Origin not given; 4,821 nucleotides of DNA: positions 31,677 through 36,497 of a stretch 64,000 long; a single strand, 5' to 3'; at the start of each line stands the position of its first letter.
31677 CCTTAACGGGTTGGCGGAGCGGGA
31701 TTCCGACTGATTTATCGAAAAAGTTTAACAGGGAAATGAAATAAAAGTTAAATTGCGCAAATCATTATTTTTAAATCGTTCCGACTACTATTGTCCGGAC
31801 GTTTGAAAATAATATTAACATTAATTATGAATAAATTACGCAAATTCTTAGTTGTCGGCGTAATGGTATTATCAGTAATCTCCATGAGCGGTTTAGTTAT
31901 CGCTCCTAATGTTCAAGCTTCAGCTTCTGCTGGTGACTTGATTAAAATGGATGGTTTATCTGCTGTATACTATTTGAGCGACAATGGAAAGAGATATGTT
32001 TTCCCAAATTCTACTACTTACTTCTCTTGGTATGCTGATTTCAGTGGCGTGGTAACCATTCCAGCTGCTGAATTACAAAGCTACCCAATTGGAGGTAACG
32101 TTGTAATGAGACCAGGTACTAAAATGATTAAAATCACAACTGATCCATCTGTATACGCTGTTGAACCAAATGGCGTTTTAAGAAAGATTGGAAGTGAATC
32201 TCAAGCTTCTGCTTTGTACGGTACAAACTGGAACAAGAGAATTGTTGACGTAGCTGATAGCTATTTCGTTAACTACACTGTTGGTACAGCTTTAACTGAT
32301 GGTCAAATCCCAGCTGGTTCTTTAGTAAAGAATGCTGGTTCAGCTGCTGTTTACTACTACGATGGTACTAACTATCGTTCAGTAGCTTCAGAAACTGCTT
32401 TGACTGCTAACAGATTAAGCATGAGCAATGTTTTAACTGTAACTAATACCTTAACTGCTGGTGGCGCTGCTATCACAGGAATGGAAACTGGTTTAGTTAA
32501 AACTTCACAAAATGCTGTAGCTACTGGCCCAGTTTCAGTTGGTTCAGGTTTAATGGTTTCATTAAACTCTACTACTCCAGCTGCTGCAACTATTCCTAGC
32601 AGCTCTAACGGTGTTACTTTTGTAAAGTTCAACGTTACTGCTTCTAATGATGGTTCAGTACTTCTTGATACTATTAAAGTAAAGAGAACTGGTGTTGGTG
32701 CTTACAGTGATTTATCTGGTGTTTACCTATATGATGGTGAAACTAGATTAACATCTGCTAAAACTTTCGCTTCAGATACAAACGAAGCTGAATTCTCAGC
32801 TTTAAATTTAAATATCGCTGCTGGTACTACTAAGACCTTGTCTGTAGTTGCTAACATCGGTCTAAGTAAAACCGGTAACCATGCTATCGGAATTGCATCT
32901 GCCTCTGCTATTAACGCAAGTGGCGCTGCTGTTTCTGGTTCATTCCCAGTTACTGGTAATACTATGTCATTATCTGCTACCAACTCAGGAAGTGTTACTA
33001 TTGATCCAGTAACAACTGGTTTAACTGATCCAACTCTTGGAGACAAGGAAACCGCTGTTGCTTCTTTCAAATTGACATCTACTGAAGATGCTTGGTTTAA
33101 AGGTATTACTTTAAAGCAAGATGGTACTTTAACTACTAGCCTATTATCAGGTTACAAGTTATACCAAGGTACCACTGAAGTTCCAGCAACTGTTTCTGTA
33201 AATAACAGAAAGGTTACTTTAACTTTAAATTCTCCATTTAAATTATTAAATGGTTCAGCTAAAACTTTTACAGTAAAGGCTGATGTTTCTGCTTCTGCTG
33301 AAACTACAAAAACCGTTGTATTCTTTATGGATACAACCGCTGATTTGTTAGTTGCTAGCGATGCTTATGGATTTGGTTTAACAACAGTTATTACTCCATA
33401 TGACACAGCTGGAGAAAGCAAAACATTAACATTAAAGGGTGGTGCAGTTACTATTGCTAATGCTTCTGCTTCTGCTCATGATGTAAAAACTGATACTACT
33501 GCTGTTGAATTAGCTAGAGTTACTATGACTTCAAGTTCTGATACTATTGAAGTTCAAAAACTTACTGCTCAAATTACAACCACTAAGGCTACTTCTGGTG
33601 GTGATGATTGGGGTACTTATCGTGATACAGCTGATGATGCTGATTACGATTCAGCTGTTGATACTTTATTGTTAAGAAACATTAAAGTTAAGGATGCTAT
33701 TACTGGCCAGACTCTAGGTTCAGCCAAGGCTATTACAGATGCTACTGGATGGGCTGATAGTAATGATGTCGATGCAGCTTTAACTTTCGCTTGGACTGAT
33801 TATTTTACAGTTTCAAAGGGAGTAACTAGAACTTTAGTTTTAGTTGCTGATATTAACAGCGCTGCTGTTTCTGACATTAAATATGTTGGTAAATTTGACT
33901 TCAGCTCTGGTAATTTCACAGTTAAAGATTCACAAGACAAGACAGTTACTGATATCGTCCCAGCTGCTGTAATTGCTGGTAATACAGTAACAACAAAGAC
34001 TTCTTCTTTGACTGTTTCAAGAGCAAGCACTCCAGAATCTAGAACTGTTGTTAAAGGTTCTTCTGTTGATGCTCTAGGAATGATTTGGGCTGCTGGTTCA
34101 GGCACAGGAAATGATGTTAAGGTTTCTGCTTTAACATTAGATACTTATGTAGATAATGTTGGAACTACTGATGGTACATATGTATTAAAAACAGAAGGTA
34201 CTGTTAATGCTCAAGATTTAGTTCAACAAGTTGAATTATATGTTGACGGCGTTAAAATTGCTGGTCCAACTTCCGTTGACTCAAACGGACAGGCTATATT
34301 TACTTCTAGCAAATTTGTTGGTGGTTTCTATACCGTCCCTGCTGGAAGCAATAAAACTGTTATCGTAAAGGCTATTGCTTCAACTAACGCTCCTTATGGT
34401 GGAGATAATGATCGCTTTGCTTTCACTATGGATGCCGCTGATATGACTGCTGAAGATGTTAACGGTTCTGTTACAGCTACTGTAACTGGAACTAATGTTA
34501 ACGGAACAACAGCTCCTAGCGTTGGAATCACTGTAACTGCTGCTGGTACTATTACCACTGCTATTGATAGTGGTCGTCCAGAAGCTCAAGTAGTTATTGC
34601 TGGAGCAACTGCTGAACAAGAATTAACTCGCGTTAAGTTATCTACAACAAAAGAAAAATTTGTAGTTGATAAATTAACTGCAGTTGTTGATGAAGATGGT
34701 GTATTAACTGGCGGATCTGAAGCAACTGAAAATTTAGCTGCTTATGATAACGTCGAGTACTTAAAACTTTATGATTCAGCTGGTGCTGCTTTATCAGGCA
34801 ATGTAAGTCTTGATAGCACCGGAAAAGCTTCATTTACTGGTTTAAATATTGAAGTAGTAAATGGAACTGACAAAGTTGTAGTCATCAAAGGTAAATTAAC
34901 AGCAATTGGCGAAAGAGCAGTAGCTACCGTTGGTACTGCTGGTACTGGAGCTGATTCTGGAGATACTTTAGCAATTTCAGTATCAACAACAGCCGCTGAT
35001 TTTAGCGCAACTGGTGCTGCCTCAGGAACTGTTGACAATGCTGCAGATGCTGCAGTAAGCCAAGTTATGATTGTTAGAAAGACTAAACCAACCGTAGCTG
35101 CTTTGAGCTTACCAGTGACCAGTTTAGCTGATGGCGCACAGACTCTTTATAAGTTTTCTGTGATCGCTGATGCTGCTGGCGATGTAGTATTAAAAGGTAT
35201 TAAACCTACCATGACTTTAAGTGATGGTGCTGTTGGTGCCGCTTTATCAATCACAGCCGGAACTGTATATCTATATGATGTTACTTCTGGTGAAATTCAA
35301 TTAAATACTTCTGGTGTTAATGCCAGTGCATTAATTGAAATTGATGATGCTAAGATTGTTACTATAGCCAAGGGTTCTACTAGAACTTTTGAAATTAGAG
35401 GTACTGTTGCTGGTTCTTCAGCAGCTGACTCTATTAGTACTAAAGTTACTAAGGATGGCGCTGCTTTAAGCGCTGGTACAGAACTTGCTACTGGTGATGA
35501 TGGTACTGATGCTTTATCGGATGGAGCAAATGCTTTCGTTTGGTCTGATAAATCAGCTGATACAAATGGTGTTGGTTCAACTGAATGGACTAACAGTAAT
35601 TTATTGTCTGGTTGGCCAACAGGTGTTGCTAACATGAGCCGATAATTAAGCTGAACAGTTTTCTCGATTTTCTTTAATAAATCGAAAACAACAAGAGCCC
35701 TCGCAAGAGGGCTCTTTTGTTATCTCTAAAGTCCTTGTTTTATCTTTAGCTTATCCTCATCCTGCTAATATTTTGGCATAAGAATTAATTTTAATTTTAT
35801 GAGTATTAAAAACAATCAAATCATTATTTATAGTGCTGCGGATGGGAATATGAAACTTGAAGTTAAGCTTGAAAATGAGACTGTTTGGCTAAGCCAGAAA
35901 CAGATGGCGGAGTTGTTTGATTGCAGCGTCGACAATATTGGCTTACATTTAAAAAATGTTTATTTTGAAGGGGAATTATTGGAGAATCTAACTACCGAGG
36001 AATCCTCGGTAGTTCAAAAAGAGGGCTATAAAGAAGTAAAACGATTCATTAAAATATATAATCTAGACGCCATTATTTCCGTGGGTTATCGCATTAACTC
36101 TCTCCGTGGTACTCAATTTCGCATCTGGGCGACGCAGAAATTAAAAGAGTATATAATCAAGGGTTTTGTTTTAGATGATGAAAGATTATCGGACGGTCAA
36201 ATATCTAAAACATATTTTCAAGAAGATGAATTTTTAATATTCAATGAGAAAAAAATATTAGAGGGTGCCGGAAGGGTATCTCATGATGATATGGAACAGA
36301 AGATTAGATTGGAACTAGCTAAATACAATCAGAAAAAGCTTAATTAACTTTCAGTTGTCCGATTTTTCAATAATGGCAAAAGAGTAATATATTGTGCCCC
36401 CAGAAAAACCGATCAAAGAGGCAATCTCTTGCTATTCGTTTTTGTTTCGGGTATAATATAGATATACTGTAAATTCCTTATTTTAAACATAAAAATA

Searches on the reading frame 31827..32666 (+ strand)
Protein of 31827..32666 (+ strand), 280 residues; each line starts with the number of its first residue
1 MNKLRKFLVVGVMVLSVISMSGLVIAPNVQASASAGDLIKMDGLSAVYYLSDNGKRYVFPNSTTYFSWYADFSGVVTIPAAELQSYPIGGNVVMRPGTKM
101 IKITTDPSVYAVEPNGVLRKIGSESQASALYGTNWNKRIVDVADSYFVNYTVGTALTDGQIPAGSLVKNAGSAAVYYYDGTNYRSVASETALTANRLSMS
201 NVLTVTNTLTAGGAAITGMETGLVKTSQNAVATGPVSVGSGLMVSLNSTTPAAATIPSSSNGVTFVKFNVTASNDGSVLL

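Call 79: predict_structure(alignment_id=A5)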
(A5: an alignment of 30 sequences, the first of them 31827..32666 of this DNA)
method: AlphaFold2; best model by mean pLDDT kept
length: 280 residues; sequences in the alignment: 30
mean_pLDDT: 80.9   pTM: 0.67
mean pLDDT of the five models: 80.9, 77.8, 77.6, 74.7, 73.2
residues with pLDDT >= 90: 133; 70-90: 70; 50-70: 53; < 50: 24
segments of 3 or more residues with pLDDT < 50: 1-7, 21-25, 230-240
pLDDT, mean of each block of 10 residues (from residue 1): 47 53 51 88 88 90 92 91 87 93 89 94 92 92 84 93 95 95 96 93 91 94 75 40 63 70 68 64
secondary structure, 60 per line:
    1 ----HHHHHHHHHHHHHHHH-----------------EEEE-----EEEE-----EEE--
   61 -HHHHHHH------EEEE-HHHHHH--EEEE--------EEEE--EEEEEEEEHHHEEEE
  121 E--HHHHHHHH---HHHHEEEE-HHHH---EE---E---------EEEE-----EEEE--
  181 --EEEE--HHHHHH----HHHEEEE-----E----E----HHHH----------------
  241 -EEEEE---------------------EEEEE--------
elements in order: H5-20 E38-41 E47-50 E56-58 H62-68 E75-78 H80-85 E88-91 E100-103 E106-113 E117-121 H124-131 H135-138 E139-142 H144-147 E166-169 E175-178 E183-186 H189-194 E202-205 H221-224 E242-246 E268-272

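Call 83: fold_search(model_id=the predicted structure, library=pdb)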
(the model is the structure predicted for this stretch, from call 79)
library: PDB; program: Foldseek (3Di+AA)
matches with E <= 10: 72; with E <= 0.001: 0
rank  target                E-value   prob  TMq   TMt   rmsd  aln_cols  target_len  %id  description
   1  7np7_B4               1.4e-03  0.95  0.19  0.12  25.9       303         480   13  Structure of an intact ESX-5 inner membrane complex, Composite C1 model (released 2021-06-02)
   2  7nps_B4               2.8e-03  0.92  0.19  0.14  24.5       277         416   13  Structure of the periplasmic assembly from the ESX-5 inner membrane complex, C1 model (released 2021-05-26)
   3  3x3n                  4.3e-03  0.94  0.18  0.14  21.8       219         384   11  Crystal structure of EccB1 of Mycobacterium tuberculosis in spacegroup P21 (released 2015-12-09)
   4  7np7_B1               4.3e-03  0.85  0.19  0.12  24.0       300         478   11  Structure of an intact ESX-5 inner membrane complex, Composite C1 model (released 2021-06-02)
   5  4kk7                  5.1e-03  0.94  0.18  0.14  21.4       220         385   11  Structure of EccB1 from the type VII (ESX-1) secretion system of Mycobacterium tuberculosis. (released 2013-06-19)
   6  3x3m                  9.4e-03  0.90  0.18  0.14  21.4       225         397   12  Crystal structure of EccB1 of Mycobacterium tuberculosis in spacegroup P212121 (released 2015-12-09)
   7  5ebc                  9.9e-03  0.87  0.18  0.14  22.1       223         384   11  Crystal structure of EccB1 of Mycobacterium tuberculosis in spacegroup P21 (state III) (released 2016-02-17)
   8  5ebd                  1.5e-02  0.84  0.18  0.14  22.4       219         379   11  Crystal structure of EccB1 of Mycobacterium tuberculosis in spacegroup P21 (state IV) (released 2016-02-17)
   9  7nps_B1               1.6e-02  0.72  0.18  0.13  23.8       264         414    9  Structure of the periplasmic assembly from the ESX-5 inner membrane complex, C1 model (released 2021-05-26)
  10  5cyu                  1.9e-02  0.66  0.21  0.17  18.5       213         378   12  Structure of the soluble domain of EccB1 from the Mycobacterium smegmatis ESX-1 secretion system. (released 2015-08-12)
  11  6sgy_A                4.0e-02  0.60  0.17  0.13  21.2       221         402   10  Structure of EccB3 dimer from the ESX-3 core complex (released 2019-10-09)
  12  3vh0_A                8.4e-01  0.05  0.10  0.09  15.4       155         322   10  Crystal structure of E. coli YncE complexed with DNA (released 2011-11-16)
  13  7klj_A                1.5e+00  0.04  0.11  0.10  16.9       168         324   12  Crystal structure of the WD-repeat domain of human KIF21A (released 2020-12-16)
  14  3oyo_A                1.5e+00  0.03  0.12  0.14  17.0       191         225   12  Crystal structure of hemopexin fold protein CP4 from cow pea (released 2011-02-09)
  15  8prs_A                1.8e+00  0.04  0.09  0.14  15.3       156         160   11  The structure of nvBagel4 (released 2024-07-24)
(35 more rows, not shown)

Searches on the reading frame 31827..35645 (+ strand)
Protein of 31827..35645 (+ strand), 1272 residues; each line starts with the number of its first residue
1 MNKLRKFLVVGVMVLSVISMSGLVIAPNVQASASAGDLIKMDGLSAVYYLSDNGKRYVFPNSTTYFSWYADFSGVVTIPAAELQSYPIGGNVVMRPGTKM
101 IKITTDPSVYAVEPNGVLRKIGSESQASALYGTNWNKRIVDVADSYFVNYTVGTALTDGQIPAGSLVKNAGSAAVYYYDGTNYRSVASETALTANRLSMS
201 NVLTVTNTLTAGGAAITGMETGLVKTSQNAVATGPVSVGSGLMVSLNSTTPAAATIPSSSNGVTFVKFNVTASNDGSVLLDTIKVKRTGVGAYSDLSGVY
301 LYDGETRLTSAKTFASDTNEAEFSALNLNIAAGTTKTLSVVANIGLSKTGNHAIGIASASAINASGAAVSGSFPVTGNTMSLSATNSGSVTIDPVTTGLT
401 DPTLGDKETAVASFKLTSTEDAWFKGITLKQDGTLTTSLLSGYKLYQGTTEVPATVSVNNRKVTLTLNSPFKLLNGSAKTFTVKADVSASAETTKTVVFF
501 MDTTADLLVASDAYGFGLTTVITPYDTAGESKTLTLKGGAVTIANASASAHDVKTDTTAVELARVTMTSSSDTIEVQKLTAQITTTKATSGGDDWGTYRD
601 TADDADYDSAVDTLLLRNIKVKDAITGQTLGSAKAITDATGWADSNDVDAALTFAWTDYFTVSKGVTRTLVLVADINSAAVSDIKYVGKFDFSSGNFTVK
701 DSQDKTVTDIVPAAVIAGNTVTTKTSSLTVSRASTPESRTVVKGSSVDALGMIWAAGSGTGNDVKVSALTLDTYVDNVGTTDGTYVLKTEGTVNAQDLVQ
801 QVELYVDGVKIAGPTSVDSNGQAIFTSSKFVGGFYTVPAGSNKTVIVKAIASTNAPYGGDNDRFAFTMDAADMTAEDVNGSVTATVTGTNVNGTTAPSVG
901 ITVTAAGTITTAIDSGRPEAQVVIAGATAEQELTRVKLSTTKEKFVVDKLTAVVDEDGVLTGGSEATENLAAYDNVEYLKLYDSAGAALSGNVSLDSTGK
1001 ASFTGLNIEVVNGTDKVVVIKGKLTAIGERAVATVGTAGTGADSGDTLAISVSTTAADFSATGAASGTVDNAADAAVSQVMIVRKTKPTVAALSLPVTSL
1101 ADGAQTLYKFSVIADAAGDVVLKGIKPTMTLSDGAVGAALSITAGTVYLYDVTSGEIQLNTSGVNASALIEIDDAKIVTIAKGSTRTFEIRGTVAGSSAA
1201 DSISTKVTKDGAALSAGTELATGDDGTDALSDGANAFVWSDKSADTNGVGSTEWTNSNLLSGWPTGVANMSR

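Call 12: search_protein_families(library=pfam, proteins=[window:31827-35645:+], max_evalue=0.01)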
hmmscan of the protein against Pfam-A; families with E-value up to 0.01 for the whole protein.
window:31827-35645:+ (1272 aa): 0 families

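Call 14: find_homologous_proteins(query=window:31827-35645:+)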
Query window:31827-35645:+ (1272 aa): 1191 proteins with E <= 0.001 among 8000 candidates; the best 120 are listed.
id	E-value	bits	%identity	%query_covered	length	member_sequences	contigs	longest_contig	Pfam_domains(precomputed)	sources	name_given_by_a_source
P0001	0.0e+0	2634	100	100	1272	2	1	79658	-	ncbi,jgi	ncbi:MAG: hypothetical protein WCT50_03105 [Patescibacteria group bacterium]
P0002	0.0e+0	1813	70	100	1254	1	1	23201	-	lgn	-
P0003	0.0e+0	1755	66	100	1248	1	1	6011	-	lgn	-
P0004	0.0e+0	1745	68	100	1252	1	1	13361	-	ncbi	ncbi:MAG: hypothetical protein V1649_04255 [Patescibacteria group bacterium]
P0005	0.0e+0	1725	68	100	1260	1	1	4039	-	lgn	-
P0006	0.0e+0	1713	66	100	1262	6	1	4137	-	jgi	-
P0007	0.0e+0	1491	60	100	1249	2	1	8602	-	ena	-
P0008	0.0e+0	1472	58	100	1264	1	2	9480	-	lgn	-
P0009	0.0e+0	1467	60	100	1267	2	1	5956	-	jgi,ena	-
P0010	0.0e+0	1420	57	100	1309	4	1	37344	-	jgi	-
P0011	0.0e+0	1419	57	100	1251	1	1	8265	-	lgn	-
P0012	0.0e+0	1415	57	100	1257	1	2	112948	-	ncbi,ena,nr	ncbi:hypothetical protein ISS03_00725 [Patescibacteria group bacterium]|nr:hypothetical protein [Pat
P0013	0.0e+0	1402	58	100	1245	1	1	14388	-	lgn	-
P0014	0.0e+0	1401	57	100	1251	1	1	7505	-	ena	-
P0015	0.0e+0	1390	56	100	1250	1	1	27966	-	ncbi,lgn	-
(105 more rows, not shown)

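Call 16: find_related_loci(query=A1, collection=genome_contigs, flank=6000)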
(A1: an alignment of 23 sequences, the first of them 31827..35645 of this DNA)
Query A1 (1272 aa) in genome_contigs; peptide patterns used: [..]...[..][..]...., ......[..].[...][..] (x = any residue, [..] = any of these).
600 stretches matched a pattern (row limit reached: there are more); 584 encode a relative of the query (tblastn E <= 1e-3); the best 80 are kept; 80 distinct loci.
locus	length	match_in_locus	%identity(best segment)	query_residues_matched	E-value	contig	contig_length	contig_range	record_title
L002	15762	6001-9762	65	1-1272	0e+0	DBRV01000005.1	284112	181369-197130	MAG TPA_asm: Candidatus Falkowbacteria bacterium UBA1359 UBA1359_contig_122, whole genome shotgun sequence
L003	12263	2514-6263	56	1-1272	0e+0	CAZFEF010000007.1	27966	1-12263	MAG TPA_asm: uncultured Gammaproteobacteria bacterium isolate SRP192927_co9_427 genome assembly, contig: NODE_924_length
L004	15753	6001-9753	55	1-1272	0e+0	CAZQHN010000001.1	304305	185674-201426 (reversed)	MAG TPA_asm: uncultured Gammaproteobacteria bacterium isolate SRP263991_co5_264 genome assembly, contig: NODE_30_length_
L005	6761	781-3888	42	1-1091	0e+0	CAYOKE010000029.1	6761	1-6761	MAG TPA_asm: uncultured Gammaproteobacteria bacterium isolate SRP263991_co1_502 genome assembly, contig: NODE_18995_leng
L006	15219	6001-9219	40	1-1141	0e+0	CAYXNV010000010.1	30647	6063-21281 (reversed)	MAG TPA_asm: uncultured Gammaproteobacteria bacterium isolate SRP167671_co1_111 genome assembly, contig: NODE_1658_lengt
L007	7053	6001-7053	80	1-352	4e-174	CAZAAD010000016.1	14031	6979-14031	MAG TPA_asm: uncultured Gammaproteobacteria bacterium isolate SRP263991_co1_89 genome assembly, contig: NODE_6691_length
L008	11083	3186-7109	34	1-1256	1e-164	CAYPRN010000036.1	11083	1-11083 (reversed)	MAG TPA_asm: uncultured Gammaproteobacteria bacterium isolate SRP178699_co2_510 genome assembly, contig: NODE_5687_lengt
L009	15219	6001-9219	38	1-1123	1e-163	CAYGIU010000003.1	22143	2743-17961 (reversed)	MAG TPA_asm: uncultured Gammaproteobacteria bacterium isolate ERP113451_co1_191 genome assembly, contig: NODE_2683_lengt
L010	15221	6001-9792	35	2-1264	1e-161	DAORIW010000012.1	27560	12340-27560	MAG TPA_asm: bacterium isolate AMR_MDS_5567 NODE_274_length_27560_cov_6.162298, whole genome shotgun sequence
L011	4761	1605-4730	34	1-1107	7e-162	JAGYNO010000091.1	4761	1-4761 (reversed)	MAG: Halanaerobium sp. isolate M55B147 91, whole genome shotgun sequence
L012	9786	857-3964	39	1-1095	5e-157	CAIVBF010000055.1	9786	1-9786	uncultured bacterium isolate MJ-2014-D6_bin-244 genome assembly, contig: bin-244:055/170, whole genome shotgun sequence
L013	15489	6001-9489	36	1-1265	3e-156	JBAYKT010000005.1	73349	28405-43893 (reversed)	MAG: Patescibacteria group bacterium isolate SO_2016_GW1_86 scaffold00797_OW334_2016, whole genome shotgun sequence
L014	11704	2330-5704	38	1-1193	0e+0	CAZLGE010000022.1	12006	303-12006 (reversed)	MAG TPA_asm: uncultured Gammaproteobacteria bacterium isolate binchicken_co269_228 genome assembly, contig: NODE_5263_le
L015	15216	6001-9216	37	1-1125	2e-153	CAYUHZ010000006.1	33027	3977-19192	MAG TPA_asm: uncultured Gammaproteobacteria bacterium isolate SRP257756_co1_214 genome assembly, contig: NODE_870_length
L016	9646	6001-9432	36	1-1241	3e-150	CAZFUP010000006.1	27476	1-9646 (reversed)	MAG TPA_asm: uncultured Gammaproteobacteria bacterium isolate SRP239243_co1_442 genome assembly, contig: NODE_2527_lengt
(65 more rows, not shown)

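Call 47: search_protein_families(library=ncbifam, proteins=[window:31827-35645:+], max_evalue=1)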
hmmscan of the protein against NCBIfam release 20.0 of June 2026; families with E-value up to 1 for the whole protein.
window:31827-35645:+ (1272 aa): 0 families

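Call 48: search_protein_families(library=pfam, proteins=[window:31827-35645:+], max_evalue=10)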
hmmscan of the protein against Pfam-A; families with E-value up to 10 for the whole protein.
window:31827-35645:+ (1272 aa): 0 families

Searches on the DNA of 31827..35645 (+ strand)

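Call 87: search_rna_families(sources=[L018, L022, L076, L003, L004, L028, L014, L005, L012, L027], threshold=gathering)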
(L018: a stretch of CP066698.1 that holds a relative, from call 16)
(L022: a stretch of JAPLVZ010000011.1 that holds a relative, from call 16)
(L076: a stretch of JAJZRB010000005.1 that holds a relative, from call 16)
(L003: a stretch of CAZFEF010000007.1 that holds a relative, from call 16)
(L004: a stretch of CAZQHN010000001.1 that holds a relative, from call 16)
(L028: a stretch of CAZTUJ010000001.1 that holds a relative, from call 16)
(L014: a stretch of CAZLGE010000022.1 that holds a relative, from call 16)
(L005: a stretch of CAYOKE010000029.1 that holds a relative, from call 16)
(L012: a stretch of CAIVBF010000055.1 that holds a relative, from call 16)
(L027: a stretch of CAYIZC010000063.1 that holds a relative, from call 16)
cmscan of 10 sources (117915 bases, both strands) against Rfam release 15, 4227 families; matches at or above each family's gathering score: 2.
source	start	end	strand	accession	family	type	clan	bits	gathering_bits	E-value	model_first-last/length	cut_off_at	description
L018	1618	1691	+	RF00005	tRNA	Gene; tRNA;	CL00001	69.6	29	7.3e-13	1-71/71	no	tRNA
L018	1519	1602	+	RF00005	tRNA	Gene; tRNA;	CL00001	54.9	29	8.1e-09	1-71/71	no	tRNA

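Call 89: search_rna_families(source=L076, start=5480, end=6045, threshold=evalue, max_evalue=5)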
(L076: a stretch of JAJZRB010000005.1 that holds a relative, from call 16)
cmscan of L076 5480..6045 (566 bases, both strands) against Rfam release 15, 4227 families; matches with E-value up to 5: 1.
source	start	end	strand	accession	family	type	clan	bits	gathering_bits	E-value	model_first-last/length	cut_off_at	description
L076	5480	5513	-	RF00457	IRES_mnt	Cis-reg; IRES;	-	12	100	1.3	1-36/203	3'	Mnt IRES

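Call 90: search_rna_families(source=L003, start=2000, end=2560, threshold=evalue, max_evalue=5)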
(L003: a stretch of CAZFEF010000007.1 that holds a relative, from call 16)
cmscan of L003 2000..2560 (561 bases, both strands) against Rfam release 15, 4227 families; matches with E-value up to 5: 0.
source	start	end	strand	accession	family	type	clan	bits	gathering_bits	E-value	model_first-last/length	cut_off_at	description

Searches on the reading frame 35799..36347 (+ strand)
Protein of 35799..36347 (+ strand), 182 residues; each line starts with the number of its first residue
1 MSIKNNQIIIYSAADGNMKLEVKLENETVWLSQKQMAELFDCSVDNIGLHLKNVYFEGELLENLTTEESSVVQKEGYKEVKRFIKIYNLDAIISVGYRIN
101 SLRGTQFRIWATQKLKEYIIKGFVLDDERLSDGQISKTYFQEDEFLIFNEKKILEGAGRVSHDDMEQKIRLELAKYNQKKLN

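Call 12: search_protein_families(library=pfam, proteins=[window:35799-36347:+], max_evalue=0.01)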
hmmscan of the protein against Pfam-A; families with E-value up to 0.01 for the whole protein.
window:35799-36347:+ (182 aa): 1 family
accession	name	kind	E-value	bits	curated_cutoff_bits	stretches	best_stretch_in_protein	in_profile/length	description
PF13310.11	Virulence_RhuM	-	1.8e-35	122.9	33.7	2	65-142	2-79/252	Virulence protein RhuM family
